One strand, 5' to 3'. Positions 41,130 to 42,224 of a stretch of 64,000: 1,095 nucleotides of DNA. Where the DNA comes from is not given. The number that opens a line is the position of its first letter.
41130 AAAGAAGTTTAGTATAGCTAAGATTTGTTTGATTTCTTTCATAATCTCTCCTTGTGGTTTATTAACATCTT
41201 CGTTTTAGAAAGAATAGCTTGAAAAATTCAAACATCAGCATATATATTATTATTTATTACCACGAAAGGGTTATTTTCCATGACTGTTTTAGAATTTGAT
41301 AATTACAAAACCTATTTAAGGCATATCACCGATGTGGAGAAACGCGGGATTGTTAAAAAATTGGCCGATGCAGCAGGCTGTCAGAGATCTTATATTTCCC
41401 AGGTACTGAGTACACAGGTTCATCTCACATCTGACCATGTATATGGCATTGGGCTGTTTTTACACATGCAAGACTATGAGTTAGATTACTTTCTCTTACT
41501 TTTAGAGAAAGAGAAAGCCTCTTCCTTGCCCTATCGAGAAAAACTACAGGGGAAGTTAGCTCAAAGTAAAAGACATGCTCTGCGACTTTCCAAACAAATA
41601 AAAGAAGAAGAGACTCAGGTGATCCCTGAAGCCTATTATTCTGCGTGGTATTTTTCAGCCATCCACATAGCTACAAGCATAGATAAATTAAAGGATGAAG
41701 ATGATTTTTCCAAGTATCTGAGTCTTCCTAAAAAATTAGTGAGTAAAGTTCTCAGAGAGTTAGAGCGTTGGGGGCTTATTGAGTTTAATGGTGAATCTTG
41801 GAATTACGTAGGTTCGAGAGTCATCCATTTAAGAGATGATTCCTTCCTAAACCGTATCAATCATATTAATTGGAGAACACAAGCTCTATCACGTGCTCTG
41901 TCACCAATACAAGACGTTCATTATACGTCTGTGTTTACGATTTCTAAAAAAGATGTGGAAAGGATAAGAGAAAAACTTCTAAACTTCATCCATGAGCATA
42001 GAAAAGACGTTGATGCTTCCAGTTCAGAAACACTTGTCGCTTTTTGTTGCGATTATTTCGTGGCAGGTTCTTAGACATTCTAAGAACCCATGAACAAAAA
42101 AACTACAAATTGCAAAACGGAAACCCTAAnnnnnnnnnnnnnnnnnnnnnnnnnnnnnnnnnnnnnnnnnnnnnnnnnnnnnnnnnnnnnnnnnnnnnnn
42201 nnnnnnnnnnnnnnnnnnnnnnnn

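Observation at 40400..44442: Two paralogous scaffolds (regulator, divergent leader and 3'UTR/terminator) carry unrelated secreted cargo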

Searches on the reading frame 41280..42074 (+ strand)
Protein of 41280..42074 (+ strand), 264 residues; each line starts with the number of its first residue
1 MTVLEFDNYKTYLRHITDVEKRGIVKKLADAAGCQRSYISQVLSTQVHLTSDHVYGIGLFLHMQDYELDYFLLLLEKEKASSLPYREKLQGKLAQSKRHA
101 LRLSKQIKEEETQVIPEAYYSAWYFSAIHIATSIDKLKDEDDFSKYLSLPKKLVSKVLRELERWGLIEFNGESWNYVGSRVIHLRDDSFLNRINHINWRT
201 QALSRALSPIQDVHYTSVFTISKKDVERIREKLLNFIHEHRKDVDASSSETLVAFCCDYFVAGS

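Call 8: search_protein_families(library=pfam, proteins=[window:41280-42074:+], max_evalue=0.01)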
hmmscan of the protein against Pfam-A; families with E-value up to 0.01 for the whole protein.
window:41280-42074:+ (264 aa): 2 families
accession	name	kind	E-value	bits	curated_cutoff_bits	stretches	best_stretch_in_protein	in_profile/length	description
PF14394.12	DUF4423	-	4e-11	43.4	30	1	104-260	7-163/165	Domain of unknown function (DUF4423)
PF01978.25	TrmB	-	0.0033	17.7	25.6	0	141-170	26-55/68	Sugar-specific transcriptional regulator TrmB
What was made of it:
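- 41280..42074 (+): Intact TIGR02147/DUF4423 regulator of 264 aa, with an N-terminal HTH and a winged helix. Pfam DUF4423 43.4 bits against a cut-off of 30 (call 8).
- On TIGR02147 / DUF4423 regulator family (ORF 41280-42074): 43.4 bits against a cut-off of 30; residues 104-260 match profile positions 7-163 of 165 (call 8).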

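Call 10: search_protein_families(library=ncbifam, proteins=[window:41280-42074:+], max_evalue=0.01)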
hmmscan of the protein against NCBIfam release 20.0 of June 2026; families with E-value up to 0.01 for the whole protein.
window:41280-42074:+ (264 aa): 1 family
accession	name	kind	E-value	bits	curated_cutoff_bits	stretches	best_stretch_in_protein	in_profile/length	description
TIGR02147.1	Fsuc_second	paralog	4.7e-12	45.9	50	1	1-242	2-248/272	TIGR02147 family protein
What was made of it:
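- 41280..42074 (+): TIGR02147 45.9 bits against a cut-off of 50, aligned over the full length (call 10).
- On TIGR02147 / DUF4423 regulator family (ORF 41280-42074): The alignment is nevertheless end-to-end (residues 1-242 to profile 2-248 of 272; E 4.7e-12; call 10).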

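Call 15: find_encoding_contigs(protein=window:41280-42071:+, flank=10000, max_places=10)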
Protein window:41280-42071:+ (264 aa): no gene with exactly this product is on record in the collection.

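Call 18: find_homologous_proteins(query=window:41280-42071:+, max_evalue=0.001)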
Query window:41280-42071:+ (264 aa): 31 proteins with E <= 0.001 among 830 candidates.
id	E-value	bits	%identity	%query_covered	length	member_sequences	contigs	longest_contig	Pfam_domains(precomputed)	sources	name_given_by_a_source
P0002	1.6e-171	587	100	100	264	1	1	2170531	PF14394.13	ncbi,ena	-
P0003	6.2e-99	349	58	99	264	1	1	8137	PF14394.13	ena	-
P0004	3.0e-89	317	56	99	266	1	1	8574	PF14394.13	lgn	-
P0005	3.2e-79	285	50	98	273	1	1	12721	-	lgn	-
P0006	7.9e-79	283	48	98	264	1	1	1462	PF14394.13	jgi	-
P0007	3.5e-77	278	52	98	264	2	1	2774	-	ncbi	-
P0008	3.2e-74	268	48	98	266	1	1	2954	PF14394.13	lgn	-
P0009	3.7e-73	265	53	90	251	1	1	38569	PF14394.13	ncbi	ncbi:MAG: TIGR02147 family protein [Bdellovibrionales bacterium]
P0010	2.8e-72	262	49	98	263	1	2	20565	PF14394.13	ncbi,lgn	-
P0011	6.9e-51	192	41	98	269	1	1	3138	PF14394.13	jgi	-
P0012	8.9e-50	188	39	98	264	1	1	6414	PF14394.13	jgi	jgi:uncharacterized protein (TIGR02147 family)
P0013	1.5e-48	184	38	98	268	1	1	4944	PF12802.14,PF14394.13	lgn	-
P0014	7.3e-48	182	39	98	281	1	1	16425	PF14394.13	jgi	jgi:uncharacterized protein (TIGR02147 family)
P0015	1.5e-46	178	38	98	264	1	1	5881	PF14394.13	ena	-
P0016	1.9e-46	177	36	98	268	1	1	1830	PF01978.26,PF14394.13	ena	-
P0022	3.9e-42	163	34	99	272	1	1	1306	PF14394.13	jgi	jgi:uncharacterized protein (TIGR02147 family)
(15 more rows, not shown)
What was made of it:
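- On TIGR02147 / DUF4423 regulator family (ORF 41280-42074): Homologues in public sets are named TIGR02147 by their sources (call 18).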

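Call 19: find_encoding_contigs(protein=P0003, flank=6000, max_places=3)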
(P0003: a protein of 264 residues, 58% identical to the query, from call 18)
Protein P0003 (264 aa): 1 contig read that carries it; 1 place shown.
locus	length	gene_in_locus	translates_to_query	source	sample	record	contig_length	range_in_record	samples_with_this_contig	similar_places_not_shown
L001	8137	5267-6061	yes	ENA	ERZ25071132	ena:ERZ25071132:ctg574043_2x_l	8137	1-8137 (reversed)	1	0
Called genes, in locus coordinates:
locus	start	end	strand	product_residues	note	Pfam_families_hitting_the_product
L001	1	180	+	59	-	?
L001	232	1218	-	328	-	PF00490:ALAD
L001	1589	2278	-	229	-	PF08843:AbiEii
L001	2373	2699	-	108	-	PF08843:AbiEii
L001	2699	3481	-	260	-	PF17194:AbiEi_3_N, PF11459:AbiEi_3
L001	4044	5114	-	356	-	-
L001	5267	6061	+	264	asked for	PF14394:DUF4423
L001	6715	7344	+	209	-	-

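Call 20: find_encoding_contigs(protein=P0004, flank=6000, max_places=3)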
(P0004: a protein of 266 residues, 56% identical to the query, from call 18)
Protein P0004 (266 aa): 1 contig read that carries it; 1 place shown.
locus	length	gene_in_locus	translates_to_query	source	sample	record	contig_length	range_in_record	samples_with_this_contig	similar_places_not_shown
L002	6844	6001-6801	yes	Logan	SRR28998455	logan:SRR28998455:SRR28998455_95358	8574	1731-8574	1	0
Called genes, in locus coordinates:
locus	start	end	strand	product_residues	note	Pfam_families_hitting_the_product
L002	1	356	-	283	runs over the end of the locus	PF13672:PP2C_2 (faint), PF07228:SpoIIE (weak)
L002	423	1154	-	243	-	PF00069:Pkinase, PF07714:PK_Tyr_Ser-Thr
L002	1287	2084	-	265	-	PF13489:Methyltransf_23 (weak)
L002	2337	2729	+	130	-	-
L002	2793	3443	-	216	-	-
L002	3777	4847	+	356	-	-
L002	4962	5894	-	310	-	-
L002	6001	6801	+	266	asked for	PF14394:DUF4423 (weak)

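Call 21: find_encoding_contigs(protein=P0009, flank=6000, max_places=3)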
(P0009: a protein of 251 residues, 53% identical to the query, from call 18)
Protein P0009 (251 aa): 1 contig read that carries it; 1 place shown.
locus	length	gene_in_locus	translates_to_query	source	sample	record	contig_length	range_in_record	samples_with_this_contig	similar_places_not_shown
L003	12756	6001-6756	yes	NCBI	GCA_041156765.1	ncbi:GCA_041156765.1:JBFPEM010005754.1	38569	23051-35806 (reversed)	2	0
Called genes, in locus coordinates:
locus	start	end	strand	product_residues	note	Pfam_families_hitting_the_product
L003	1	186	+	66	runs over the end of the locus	-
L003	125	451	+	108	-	-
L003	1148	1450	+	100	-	PF13560:HTH_31 (weak), PF01381:HTH_3 (weak)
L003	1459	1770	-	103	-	PF12844:HTH_19, PF13560:HTH_31, PF01381:HTH_3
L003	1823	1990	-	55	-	-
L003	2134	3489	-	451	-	PF05569:Peptidase_M56, PF01435:Peptidase_M48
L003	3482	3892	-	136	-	PF03965:Penicillinase_R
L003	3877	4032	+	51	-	-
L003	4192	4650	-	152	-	-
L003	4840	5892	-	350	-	-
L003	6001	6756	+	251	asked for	PF14394:DUF4423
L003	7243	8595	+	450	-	-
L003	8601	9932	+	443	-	PF02518:HATPase_c, PF14501:HATPase_c_5 (weak)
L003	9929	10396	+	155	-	-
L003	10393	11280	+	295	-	-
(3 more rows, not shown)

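Call 25: find_related_loci(query=A3, collection=genome_contigs, flank=10000)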
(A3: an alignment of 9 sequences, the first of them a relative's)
Query A3 (264 aa) in genome_contigs; peptide patterns used: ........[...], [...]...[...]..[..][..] (x = any residue, [..] = any of these).
50 stretches matched a pattern; 39 encode a relative of the query (tblastn E <= 1e-3); 39 distinct loci.
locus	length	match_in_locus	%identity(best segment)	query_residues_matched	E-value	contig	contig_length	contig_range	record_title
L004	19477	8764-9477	53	1-238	6e-80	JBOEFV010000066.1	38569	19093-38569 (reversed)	MAG: Bdellovibrionales bacterium isolate PBSAbde1 PBSAc_contig_5756, whole genome shotgun sequence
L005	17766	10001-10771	49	1-258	3e-71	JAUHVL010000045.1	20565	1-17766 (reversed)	MAG: bacterium isolate 1_bin.12 NODE_1430_length_20565_cov_1.375673, whole genome shotgun sequence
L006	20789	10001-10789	39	2-260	7e-56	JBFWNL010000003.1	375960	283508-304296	MAG: Bacteriovoracia bacterium isolate CA_2019_TPBF_111 NODE_227_length_375960_cov_8.339220_TPBF, whole genome shotgun s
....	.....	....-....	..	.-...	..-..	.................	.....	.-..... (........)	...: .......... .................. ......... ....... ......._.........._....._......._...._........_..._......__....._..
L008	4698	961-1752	37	1-260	1e-52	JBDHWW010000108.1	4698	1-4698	MAG: Pseudobdellovibrionaceae bacterium isolate AS-MESO-3CA.221 NODE_72513_length_4698_cov_10.264661, whole genome shotg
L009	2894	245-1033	37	2-260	6e-51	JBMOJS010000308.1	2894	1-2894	MAG: Pseudobdellovibrionaceae bacterium isolate Deming_bin.585 contig139864, whole genome shotgun sequence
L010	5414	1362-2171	36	1-264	1e-48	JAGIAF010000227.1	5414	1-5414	MAG: Bdellovibrio sp. isolate BIN15 scaffold227_cov0, whole genome shotgun sequence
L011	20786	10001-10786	36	3-260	2e-48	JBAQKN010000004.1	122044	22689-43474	MAG: Pseudobdellovibrio sp. isolate MFD12081_ilm_asm_bin6 k127_38905, whole genome shotgun sequence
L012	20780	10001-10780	38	3-262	1e-47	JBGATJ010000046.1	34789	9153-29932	MAG: Pseudobdellovibrionaceae bacterium isolate MAG_MBR_H10.48 MBRH10-48_opera_contig_4450, whole genome shotgun sequenc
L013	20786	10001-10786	36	1-258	3e-47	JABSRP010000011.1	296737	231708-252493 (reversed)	MAG: Pseudobacteriovorax sp. isolate DT_89 DT-Pseudobacteriovorax-1_scaffold_12, whole genome shotgun sequence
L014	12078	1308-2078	37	8-260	2e-46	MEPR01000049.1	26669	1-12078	MAG: Bdellovibrionales bacterium GWB1_55_8 gwb1_scaffold_2933, whole genome shotgun sequence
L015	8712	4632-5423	35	1-260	1e-45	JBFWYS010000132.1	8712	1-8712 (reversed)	MAG: Pseudobdellovibrionaceae bacterium isolate CA_2019_TPBS_17 NODE_31144_length_8712_cov_2.892370_TPBS, whole genome s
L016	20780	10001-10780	38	2-260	8e-50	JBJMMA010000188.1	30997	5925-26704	MAG: Bdellovibrionia bacterium isolate H1_18_all_fractions_metab_8_52_9 k255_5994548, whole genome shotgun sequence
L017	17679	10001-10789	34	1-260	1e-43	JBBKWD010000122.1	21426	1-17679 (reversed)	MAG: Bdellovibrio sp. isolate metabat_bins.319 k119_3529365, whole genome shotgun sequence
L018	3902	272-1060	34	2-260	4e-43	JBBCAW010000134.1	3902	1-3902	Bdellovibrionota bacterium FG-1 24155C00134.1, whole genome shotgun sequence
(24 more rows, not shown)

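Call 35: find_encoding_contigs(protein=P0005, flank=8000, max_places=2)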
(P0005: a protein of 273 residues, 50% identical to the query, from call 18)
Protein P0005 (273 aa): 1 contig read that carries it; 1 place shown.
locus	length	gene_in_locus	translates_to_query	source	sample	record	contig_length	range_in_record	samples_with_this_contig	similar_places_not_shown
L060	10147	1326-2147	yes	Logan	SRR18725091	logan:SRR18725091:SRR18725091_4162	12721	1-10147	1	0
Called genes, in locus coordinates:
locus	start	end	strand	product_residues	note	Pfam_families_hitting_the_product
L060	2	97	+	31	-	?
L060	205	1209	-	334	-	-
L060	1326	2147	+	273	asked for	-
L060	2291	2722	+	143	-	-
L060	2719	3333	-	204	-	PF00702:Hydrolase, PF13419:HAD_2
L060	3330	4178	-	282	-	-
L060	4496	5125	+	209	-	PF14273:DUF4360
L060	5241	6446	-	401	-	PF00108:Thiolase_N, PF02803:Thiolase_C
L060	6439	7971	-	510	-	PF02737:3HCDH_N, PF00725:3HCDH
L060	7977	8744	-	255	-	PF00378:ECH_1, PF16113:ECH_2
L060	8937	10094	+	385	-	PF02771:Acyl-CoA_dh_N, PF02770:Acyl-CoA_dh_M, PF00441:Acyl-CoA_dh_1, PF22924:ACOX_C_alpha1 (weak), PF08028:Acyl-CoA_dh_2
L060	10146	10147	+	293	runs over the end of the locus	PF00557:Peptidase_M24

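Call 36: find_encoding_contigs(protein=P0007, flank=4000, max_places=2)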
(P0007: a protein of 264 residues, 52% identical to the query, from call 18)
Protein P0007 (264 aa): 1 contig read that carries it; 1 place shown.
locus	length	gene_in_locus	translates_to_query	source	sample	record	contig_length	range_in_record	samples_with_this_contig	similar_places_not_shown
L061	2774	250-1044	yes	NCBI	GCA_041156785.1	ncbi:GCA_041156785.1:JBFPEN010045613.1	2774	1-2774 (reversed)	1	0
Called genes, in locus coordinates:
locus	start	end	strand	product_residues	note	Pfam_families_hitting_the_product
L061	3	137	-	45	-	?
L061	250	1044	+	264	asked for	-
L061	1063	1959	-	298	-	PF00682:HMGL-like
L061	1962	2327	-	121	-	PF25973:BSH_CzcB (faint), PF25919:BSH_CusB (faint), PF00364:Biotin_lipoyl, PF25917:BSH_RND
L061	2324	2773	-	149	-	?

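Call 37: find_encoding_contigs(protein=P0008, flank=4000, max_places=2)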
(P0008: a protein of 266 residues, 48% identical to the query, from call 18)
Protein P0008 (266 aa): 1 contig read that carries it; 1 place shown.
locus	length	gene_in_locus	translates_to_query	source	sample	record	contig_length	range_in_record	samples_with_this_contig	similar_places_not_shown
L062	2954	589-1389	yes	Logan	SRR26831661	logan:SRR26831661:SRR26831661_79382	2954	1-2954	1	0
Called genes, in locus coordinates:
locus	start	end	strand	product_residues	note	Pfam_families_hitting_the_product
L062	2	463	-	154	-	?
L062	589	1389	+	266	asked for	PF14394:DUF4423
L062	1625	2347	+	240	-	PF12146:Hydrolase_4 (faint), PF24096:DUF7379 (weak), PF00561:Abhydrolase_1, PF02089:Palm_thioest (weak)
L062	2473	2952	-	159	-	?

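Call 66: search_solved_structures(query=A3, max_evalue=1)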
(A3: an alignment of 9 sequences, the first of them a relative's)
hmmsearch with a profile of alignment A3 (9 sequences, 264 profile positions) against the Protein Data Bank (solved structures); distinct sequences matched with E-value up to 1: 2.
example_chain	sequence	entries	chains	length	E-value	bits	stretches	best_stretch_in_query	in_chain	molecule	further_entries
5n9j_F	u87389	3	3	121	0.18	14.4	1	208-252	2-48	Mediator Complex Subunit 9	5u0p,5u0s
5ewu_A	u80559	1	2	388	0.4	13.3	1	154-201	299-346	Magnesium-chelatase subunit ChlH, chloroplastic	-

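Call 73: predict_structure(alignment_id=A7)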
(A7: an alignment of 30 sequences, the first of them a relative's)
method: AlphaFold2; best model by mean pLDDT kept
length: 264 residues; sequences in the alignment: 30
mean_pLDDT: 91.6   pTM: 0.58
mean pLDDT of the five models: 91.6, 91.2, 90.5, 89.1, 88.5
residues with pLDDT >= 90: 211; 70-90: 40; 50-70: 12; < 50: 1
segments of 3 or more residues with pLDDT < 50: none
pLDDT, mean of each block of 10 residues (from residue 1): 94 94 93 97 96 97 94 97 97 92 62 78 96 96 97 98 95 88 82 93 87 90 95 94 92 92 79
secondary structure, 60 per line:
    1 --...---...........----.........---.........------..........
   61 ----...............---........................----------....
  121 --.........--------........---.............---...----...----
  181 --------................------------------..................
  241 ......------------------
elements in order: H9-19 H24-32 H36-44 H51-60 H65-79 H83-106 H117-120 H123-131 H140-147 H151-163 E167-169 E174-176 H189-204 H223-246
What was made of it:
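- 41280..42074 (+): AlphaFold2 model pLDDT 91.6 with a winged-helix element at residues 140-176 (call 73).
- On TIGR02147 / DUF4423 regulator family (ORF 41280-42074): AlphaFold2 model pLDDT 91.6 with helix-helix-strand-strand at residues 140-176 (call 73).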

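Call 76: fold_search(model_id=the predicted structure, library=pdb)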
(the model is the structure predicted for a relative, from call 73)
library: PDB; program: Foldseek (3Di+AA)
matches with E <= 10: 1384; with E <= 0.001: 0
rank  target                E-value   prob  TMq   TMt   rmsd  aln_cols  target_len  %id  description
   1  3nrv_A                3.2e-02  0.96  0.21  0.36  16.2       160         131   14  Crystal structure of MarR/EmrR family transcriptional regulator from Acinetobacter sp. ADP1 (released 2010-09-15)
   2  3mcz_B                4.2e-02  0.97  0.21  0.17  12.4       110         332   12  The Structure of an O-methyltransferase family protein from Burkholderia thailandensis. (released 2010-05-26)
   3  22oz_A                7.6e-02  0.66  0.19  0.29  18.6       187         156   13  Structural insights into HpaR-mediated recognition of hrpX and hrpG in Xanthomonas campestris pv. campestris (released 2026-03-11)
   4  3mcz_A                8.5e-02  0.97  0.22  0.18  12.3       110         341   12  The Structure of an O-methyltransferase family protein from Burkholderia thailandensis. (released 2010-05-26)
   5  4ld5_B                8.5e-02  0.77  0.19  0.33  13.5       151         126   16  Crystal structure of MepR Q18P mutant from multidrug resistant S. aureus clinical isolate (released 2013-09-11)
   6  22oz_H                8.5e-02  0.69  0.20  0.30  19.1       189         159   12  Structural insights into HpaR-mediated recognition of hrpX and hrpG in Xanthomonas campestris pv. campestris (released 2026-03-11)
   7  3gfi_A                1.0e-01  0.85  0.22  0.37  18.5       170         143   10  Crystal structure of ST1710 complexed with its promoter DNA (released 2009-08-25)
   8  9u7b_A                1.0e-01  0.75  0.19  0.32  18.6       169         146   11  Crystal structure of Rv0042c (released 2026-03-25)
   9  22oz_B                1.0e-01  0.63  0.19  0.30  18.9       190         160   13  Structural insights into HpaR-mediated recognition of hrpX and hrpG in Xanthomonas campestris pv. campestris (released 2026-03-11)
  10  5hsm                  1.1e-01  0.91  0.18  0.33  11.1       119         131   15  CRYSTAL STRUCTURE OF MYCOBACTERIUM TUBERCULOSIS MARR FAMILY PROTEIN RV2887 (released 2017-02-01)
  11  3nrv_B                1.1e-01  0.82  0.21  0.36  15.4       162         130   13  Crystal structure of MarR/EmrR family transcriptional regulator from Acinetobacter sp. ADP1 (released 2010-09-15)
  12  8rdn_D                1.2e-01  0.85  0.20  0.16  13.1       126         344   18  Holomycin methyltransferase DtpM with SAH and XRD-271 (released 2024-10-16)
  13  3gfj                  1.2e-01  0.80  0.21  0.35  18.8       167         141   10  Crystal structure of the ST1710 mutant (R89A) protein (released 2009-08-25)
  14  22oz_F                1.2e-01  0.60  0.19  0.30  18.9       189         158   13  Structural insights into HpaR-mediated recognition of hrpX and hrpG in Xanthomonas campestris pv. campestris (released 2026-03-11)
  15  3eco_B                1.2e-01  0.91  0.23  0.42  16.8       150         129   15  Crystal structure of MepR, a transcription regulator of the Staphylococcus aureus multidrug efflux pump MepA (released 2009-02-10)
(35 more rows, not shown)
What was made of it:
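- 41280..42074 (+): Top PDB fold hits are MarR/ArsR/Rrf2 regulators, all weak (call 76).
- On TIGR02147 / DUF4423 regulator family (ORF 41280-42074): Top Foldseek PDB hits are MarR/ArsR/Rrf2 regulators, but all are weak (E >= 0.03; call 76).
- (8) The regulator model contains a winged helix (calls 73, 76).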
